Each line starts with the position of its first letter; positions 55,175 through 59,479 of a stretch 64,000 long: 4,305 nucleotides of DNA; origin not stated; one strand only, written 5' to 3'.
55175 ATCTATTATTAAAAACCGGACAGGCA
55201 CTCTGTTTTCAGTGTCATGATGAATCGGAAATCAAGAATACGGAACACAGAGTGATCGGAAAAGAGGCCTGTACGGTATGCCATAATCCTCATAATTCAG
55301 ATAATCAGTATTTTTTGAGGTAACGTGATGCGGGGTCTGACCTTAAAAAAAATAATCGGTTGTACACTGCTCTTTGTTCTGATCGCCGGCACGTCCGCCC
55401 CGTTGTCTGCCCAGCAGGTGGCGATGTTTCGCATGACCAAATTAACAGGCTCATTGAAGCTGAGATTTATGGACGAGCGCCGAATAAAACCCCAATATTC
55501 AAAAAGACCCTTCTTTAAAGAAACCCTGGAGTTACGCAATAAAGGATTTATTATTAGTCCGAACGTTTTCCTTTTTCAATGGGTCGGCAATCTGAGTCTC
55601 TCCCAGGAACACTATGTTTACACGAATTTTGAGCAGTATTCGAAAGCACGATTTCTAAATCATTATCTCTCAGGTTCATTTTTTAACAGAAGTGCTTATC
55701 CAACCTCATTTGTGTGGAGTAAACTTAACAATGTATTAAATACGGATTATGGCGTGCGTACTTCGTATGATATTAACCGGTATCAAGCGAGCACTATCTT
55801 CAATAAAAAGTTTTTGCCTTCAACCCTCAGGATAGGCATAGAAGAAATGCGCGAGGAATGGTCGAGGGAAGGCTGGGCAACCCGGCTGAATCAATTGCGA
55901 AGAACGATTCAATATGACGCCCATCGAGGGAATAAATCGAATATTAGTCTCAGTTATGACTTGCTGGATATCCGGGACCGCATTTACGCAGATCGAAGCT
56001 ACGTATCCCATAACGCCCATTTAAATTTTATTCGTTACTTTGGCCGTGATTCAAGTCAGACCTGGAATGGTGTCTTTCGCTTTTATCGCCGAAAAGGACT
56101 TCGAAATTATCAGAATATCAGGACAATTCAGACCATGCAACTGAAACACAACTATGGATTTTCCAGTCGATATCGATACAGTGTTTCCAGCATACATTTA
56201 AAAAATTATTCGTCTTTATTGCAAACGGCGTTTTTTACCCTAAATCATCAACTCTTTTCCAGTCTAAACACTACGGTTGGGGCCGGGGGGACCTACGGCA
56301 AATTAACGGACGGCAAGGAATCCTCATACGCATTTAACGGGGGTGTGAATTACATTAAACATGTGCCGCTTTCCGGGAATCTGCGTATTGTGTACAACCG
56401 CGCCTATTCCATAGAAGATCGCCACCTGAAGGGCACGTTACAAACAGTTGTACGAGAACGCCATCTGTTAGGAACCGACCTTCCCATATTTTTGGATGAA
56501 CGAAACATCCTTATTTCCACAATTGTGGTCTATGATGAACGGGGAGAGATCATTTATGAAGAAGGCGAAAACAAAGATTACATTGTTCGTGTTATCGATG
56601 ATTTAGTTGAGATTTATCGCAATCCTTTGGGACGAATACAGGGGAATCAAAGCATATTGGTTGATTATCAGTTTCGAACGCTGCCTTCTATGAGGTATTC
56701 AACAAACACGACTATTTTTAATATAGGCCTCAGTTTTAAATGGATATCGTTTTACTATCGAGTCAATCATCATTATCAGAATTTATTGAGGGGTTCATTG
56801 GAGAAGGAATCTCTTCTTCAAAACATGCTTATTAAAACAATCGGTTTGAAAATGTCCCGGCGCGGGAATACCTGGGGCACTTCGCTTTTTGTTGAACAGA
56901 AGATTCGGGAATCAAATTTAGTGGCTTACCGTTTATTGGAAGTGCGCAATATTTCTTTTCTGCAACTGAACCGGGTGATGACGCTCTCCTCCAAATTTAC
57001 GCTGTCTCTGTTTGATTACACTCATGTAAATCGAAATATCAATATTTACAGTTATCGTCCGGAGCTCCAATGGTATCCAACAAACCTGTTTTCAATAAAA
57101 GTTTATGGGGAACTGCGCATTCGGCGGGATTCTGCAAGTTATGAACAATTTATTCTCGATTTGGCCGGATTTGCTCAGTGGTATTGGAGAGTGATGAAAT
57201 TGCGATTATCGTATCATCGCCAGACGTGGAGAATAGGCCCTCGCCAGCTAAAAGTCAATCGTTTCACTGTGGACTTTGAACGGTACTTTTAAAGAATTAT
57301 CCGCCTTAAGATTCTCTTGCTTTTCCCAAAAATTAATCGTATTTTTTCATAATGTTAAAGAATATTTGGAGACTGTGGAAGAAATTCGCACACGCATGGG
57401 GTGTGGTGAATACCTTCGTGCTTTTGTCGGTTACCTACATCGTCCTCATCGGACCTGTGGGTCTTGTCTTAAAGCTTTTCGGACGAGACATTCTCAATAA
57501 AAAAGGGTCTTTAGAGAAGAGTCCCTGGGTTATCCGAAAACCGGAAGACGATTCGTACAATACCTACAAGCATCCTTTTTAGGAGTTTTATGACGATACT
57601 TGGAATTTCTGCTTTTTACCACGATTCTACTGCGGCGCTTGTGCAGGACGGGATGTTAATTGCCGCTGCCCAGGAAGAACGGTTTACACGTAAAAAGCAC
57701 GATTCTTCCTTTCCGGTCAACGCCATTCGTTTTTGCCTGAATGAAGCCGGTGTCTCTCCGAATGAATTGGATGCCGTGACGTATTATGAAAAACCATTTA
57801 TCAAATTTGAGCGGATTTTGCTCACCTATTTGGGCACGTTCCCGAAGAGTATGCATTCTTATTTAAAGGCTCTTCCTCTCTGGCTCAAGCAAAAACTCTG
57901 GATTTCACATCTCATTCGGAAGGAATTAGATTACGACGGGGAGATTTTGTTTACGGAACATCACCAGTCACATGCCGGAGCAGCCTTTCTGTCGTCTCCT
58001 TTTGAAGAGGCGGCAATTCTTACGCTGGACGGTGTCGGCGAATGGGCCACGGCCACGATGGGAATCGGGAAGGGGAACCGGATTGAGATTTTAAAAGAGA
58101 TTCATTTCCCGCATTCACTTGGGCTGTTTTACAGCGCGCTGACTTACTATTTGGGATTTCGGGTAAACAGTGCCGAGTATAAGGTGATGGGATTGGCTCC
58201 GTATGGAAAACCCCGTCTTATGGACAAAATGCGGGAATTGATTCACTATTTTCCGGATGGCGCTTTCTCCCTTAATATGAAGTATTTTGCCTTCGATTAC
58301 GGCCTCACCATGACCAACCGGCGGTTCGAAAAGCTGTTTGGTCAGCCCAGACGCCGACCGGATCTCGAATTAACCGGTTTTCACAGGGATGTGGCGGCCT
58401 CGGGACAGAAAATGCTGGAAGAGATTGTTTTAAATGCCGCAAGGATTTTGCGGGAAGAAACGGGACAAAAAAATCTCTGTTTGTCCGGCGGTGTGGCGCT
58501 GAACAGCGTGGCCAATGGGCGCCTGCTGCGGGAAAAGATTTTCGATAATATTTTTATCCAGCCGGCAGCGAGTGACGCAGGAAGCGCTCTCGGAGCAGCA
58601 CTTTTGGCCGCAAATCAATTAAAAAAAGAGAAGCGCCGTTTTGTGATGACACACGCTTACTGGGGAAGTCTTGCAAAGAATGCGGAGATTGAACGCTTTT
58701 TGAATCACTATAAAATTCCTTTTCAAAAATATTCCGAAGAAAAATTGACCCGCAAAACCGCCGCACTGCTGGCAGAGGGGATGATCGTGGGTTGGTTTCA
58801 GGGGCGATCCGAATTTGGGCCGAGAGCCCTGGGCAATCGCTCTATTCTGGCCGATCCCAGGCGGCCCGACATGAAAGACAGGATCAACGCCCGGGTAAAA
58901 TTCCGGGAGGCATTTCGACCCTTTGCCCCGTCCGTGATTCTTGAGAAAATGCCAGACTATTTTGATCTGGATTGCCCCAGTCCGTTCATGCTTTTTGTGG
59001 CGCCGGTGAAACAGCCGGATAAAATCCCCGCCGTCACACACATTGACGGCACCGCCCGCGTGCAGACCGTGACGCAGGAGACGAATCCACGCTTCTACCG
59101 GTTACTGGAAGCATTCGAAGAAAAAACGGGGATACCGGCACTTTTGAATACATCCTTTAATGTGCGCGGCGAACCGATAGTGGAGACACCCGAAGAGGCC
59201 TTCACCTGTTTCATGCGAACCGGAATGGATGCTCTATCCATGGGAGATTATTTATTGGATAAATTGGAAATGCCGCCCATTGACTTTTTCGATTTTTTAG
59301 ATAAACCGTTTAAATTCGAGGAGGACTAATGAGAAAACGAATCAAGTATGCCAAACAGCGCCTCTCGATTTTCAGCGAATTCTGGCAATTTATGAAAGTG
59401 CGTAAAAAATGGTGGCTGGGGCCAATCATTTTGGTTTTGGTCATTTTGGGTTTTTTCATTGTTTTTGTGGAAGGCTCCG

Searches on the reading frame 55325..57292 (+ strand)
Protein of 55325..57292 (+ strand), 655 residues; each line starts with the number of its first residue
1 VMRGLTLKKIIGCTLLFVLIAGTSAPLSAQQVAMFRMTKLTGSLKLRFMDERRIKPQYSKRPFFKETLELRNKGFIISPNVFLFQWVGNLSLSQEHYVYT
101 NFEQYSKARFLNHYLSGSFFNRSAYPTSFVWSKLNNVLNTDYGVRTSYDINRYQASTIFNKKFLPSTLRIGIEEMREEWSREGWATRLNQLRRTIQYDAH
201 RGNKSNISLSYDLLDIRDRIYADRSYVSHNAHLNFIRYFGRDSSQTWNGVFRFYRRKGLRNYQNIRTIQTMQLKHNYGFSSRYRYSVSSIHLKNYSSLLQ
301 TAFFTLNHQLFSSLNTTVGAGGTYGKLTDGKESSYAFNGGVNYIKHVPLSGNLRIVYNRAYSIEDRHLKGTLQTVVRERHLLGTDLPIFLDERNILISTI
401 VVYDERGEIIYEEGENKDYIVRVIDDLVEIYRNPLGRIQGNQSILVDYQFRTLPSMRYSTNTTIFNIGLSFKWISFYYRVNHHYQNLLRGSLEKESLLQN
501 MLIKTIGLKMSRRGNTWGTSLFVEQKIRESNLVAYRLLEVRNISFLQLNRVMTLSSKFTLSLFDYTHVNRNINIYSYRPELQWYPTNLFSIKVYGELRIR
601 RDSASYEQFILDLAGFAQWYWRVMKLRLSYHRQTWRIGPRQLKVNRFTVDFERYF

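Call 5: search_protein_families(library=pfam, proteins=[window:55325-57292:+], max_evalue=0.01)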
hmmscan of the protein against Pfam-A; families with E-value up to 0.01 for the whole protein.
window:55325-57292:+ (655 aa): 0 families

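Call 56: find_homologous_proteins(query=window:55328-57292:+, max_evalue=0.001)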
Query window:55328-57292:+ (654 aa): 11 proteins with E <= 0.001 among 7204 candidates.
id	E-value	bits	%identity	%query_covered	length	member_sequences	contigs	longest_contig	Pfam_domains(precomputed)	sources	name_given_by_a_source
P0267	0.0e+0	1473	100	100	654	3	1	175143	-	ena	-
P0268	0.0e+0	1145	75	100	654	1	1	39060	-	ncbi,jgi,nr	ncbi:MAG: hypothetical protein GXO76_12905 [Calditrichaeota bacterium]|nr:hypothetical protein [Cald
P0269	1.6e-213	729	49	99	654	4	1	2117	-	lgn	-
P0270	1.7e-198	679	49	96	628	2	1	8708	-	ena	-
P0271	1.3e-173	597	45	98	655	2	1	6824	-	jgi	-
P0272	3.0e-165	569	43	98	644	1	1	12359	-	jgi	jgi:hypothetical protein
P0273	7.0e-159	548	41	99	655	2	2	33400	-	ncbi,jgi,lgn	-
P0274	5.4e-157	542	40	99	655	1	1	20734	-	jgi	-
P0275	3.9e-140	486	37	98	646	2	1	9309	-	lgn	-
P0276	1.5e-115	405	34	98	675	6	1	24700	-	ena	-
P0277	8.1e-19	86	25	81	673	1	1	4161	-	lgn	-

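Call 69: predict_structure(alignment_id=A2)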
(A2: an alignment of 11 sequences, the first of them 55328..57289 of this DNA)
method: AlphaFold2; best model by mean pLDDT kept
length: 654 residues; sequences in the alignment: 11
mean_pLDDT: 80.0   pTM: 0.61
mean pLDDT of the five models: 80.0, 78.8, 60.3, 53.4, 50.1
residues with pLDDT >= 90: 211; 70-90: 295; 50-70: 122; < 50: 26
segments of 3 or more residues with pLDDT < 50: 1-4, 21-34, 366-368
pLDDT, mean of each block of 10 residues (from residue 1): 54 62 39 58 90 76 84 70 82 75 76 85 87 81 80 89 85 85 77 90 87 86 83 89 88 83 89 88 90 79 89 87 71 81 81 88 57 63 61 65 65 57 66 57 70 71 88 90 82 71 93 91 90 86 92 94 83 94 90 93 84 92 92 84 91 89
secondary structure, 60 per line:
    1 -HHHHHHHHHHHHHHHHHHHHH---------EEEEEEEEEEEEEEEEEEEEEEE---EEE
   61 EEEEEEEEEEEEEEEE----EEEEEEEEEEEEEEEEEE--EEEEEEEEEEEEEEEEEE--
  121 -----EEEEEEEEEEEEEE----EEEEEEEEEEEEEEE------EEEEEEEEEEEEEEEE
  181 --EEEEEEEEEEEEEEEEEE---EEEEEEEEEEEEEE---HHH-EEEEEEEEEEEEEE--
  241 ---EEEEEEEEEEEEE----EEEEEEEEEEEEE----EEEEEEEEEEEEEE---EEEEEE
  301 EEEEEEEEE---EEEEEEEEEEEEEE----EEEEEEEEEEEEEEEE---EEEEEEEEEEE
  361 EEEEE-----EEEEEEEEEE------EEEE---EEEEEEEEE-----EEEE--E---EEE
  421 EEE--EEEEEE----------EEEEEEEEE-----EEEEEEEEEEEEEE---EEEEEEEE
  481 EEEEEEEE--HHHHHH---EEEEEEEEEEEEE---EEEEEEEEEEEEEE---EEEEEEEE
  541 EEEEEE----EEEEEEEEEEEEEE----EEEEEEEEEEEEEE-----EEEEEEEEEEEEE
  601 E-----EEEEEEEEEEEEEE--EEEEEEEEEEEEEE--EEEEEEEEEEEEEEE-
elements in order: H2-22 E32-54 E58-76 E81-98 E101-118 E126-139 E144-158 E165-180 E183-200 E204-217 E225-238 E244-256 E261-273 E278-291 E295-309 E313-326 E331-346 E350-365 E371-380 E387-390 E394-402 E408-411 E418-423 E426-431 E442-450 E456-469 E473-488 H491-496 E500-512 E516-529 E533-546 E551-564 E569-582 E588-601 E607-620 E623-636 E639-653

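Call 73: fold_search(model_id=the predicted structure, library=pdb)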
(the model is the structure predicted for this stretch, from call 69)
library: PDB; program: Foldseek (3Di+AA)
matches with E <= 10: 842; with E <= 0.001: 225
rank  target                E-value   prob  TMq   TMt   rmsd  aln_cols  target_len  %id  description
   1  9dir_B                4.8e-09  1.00  0.26  0.27  19.0       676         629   11  Cryo-EM structure of the heme/hemoglobin transporter ChuA, in complex with de novo designed binder G7 (released 2025-05-21)
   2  9dhe                  1.3e-08  1.00  0.28  0.30  18.8       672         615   10  The crystal structure on the heme/hemoglobin transporter ChuA, in complex with heme (released 2025-05-21)
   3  2hdf                  1.4e-08  1.00  0.31  0.33  13.6       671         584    7  Crystal structure of the Colicin I receptor Cir from E.coli (released 2007-05-08)
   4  3fhh                  1.5e-08  1.00  0.30  0.31  18.6       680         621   11  Crystal structure of the heme/hemoglobin outer membrane transporter ShuA from Shigella dysenteriae (released 2009-07-14)
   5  2hdi_A                2.3e-08  1.00  0.30  0.32  14.8       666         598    7  Crystal structure of the Colicin I receptor Cir from E.coli in complex with receptor binding domain of Colicin Ia. (released 2007-05-08)
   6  5fp2_B                2.8e-08  1.00  0.27  0.30  15.3       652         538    9  Crystal structure of the siderophore receptor PirA from Pseudomonas aeruginosa (released 2015-12-09)
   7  9nn6_A                3.9e-08  1.00  0.34  0.35  13.3       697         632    8  E. coli Cir in Complex with the RBD of Microcin V (released 2025-09-24)
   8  6fok_B                4.7e-08  1.00  0.30  0.30  16.5       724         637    8  Copper transporter OprC (released 2019-03-13)
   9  9dis_B                6.6e-08  1.00  0.25  0.26  19.0       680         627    9  Cryo-EM structure of the heme/hemoglobin transporter ChuA, in complex with de novo designed binder H3 (released 2025-05-21)
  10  5iv9_A                6.9e-08  1.00  0.29  0.26  20.5       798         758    9  The LPS Transporter LptDE from Klebsiella pneumoniae, full-length (released 2016-05-18)
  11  9fz5_A                8.0e-08  1.00  0.32  0.29  20.6       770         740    8  Cryo-EM structure of LptDE-YedD complex from Escherichia Coli (released 2025-04-09)
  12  6fok_A                8.4e-08  1.00  0.28  0.28  16.5       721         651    8  Copper transporter OprC (released 2019-03-13)
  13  6z8s_A                1.0e-07  1.00  0.29  0.29  15.1       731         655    8  Copper transporter OprC (released 2021-06-09)
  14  6z8q_B                1.0e-07  1.00  0.27  0.28  15.2       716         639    8  Copper transporter OprC (released 2021-06-09)
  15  9rpr_A                1.0e-07  1.00  0.30  0.28  20.8       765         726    8  Cryo-EM structure of LptDEM complex containing Shigella flexneri LptE and endogenous E. coli LptD and LptM (released 2025-12-10)
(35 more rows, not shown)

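Call 80: find_encoding_contigs(protein=P0267, flank=3000, max_places=2)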
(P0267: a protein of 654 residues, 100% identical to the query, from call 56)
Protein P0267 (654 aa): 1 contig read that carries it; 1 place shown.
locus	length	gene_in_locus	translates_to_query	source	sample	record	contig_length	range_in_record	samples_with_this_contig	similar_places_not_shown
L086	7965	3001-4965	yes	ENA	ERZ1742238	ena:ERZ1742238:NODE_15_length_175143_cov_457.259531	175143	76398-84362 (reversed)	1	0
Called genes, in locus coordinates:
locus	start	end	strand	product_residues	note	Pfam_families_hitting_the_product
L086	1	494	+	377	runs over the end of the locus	PF25021:TEN_NHL (faint), PF08450:SGL (faint), PF01731:Arylesterase (faint), PF06739:SBBP (faint), PF01436:NHL (weak), PF17170:DUF5128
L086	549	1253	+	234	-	PF14522:Cytochrome_C7 (faint), PF09699:Paired_CXXCH_1 (weak)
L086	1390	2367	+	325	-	PF13623:SurA_N_2, PF13624:SurA_N_3, PF09312:SurA_N, PF13145:Rotamase_2, PF13616:Rotamase_3, PF00639:Rotamase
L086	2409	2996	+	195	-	PF02085:Cytochrom_CIII (weak), PF14522:Cytochrome_C7 (faint), PF14537:Cytochrom_c3_2 (faint), PF09699:Paired_CXXCH_1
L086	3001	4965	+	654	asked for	-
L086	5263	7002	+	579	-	PF02543:Carbam_trans_N, PF16861:Carbam_trans_C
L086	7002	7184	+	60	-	PF19451:DUF5989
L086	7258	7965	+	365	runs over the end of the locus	PF00365:PFK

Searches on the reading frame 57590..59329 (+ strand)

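Call 75: search_protein_families(library=pfam, proteins=[window:57590-59329:+], max_evalue=0.00001)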
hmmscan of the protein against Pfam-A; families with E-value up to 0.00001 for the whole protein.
window:57590-59329:+ (579 aa): 2 families
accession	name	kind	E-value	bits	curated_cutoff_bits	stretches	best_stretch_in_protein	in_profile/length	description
PF02543.21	Carbam_trans_N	-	3.7e-91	306.6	24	1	3-338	2-346/346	Carbamoyltransferase N-terminus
PF16861.10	Carbam_trans_C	-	1.7e-74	249.4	27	1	391-558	1-170/170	Carbamoyltransferase C-terminus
